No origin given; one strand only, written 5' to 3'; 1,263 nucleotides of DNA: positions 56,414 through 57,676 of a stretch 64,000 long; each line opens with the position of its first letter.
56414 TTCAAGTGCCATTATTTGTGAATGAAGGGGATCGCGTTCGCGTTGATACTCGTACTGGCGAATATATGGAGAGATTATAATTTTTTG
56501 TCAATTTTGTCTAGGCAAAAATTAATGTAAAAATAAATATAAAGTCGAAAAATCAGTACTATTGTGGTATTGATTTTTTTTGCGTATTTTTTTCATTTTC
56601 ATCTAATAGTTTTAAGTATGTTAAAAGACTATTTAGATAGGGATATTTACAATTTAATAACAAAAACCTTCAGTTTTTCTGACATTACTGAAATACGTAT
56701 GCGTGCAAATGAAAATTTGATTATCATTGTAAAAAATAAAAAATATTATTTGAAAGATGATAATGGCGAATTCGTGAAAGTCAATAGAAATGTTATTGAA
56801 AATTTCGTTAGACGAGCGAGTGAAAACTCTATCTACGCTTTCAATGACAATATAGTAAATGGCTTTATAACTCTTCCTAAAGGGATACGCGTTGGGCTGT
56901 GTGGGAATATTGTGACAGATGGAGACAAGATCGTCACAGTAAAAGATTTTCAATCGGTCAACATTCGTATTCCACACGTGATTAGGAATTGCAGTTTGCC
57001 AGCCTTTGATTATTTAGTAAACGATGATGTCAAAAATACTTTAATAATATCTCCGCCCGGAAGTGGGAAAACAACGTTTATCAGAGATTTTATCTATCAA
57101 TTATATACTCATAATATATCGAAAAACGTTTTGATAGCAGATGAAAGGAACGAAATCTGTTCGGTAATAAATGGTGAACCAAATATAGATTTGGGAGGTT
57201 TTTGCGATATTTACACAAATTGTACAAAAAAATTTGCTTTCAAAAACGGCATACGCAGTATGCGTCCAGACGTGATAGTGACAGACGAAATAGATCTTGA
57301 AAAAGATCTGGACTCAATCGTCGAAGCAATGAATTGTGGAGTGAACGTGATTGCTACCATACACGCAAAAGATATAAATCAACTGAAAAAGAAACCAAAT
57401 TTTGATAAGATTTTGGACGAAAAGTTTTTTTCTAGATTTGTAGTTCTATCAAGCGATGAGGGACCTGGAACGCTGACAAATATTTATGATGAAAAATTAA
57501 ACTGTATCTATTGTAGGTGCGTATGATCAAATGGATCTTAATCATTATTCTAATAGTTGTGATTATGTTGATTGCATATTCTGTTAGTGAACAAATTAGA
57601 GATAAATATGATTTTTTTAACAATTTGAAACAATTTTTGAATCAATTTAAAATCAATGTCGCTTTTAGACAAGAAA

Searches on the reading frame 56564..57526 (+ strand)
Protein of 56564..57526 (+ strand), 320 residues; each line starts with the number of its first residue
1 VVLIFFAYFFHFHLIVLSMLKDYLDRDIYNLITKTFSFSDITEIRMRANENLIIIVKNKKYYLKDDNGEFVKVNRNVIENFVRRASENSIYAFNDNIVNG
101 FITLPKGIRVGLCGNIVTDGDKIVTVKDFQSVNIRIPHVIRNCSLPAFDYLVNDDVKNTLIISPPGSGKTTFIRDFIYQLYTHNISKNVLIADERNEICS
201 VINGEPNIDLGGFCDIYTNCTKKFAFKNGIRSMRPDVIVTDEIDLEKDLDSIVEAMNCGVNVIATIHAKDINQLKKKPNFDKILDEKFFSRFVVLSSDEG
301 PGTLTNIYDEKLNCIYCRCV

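Call 47: search_protein_families(library=pfam, proteins=[window:56564-57526:+], max_evalue=0.00001)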
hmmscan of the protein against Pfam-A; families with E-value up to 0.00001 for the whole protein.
window:56564-57526:+ (320 aa): 2 families
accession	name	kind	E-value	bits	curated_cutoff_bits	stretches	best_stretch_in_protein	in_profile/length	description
PF19568.5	Spore_III_AA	-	8.7e-64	215.9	27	1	33-312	21-303/306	Sporulation stage III, protein AA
PF00437.27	T2SSE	-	7.7e-08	31.8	24.9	1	148-271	134-248/370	Type II/IV secretion system protein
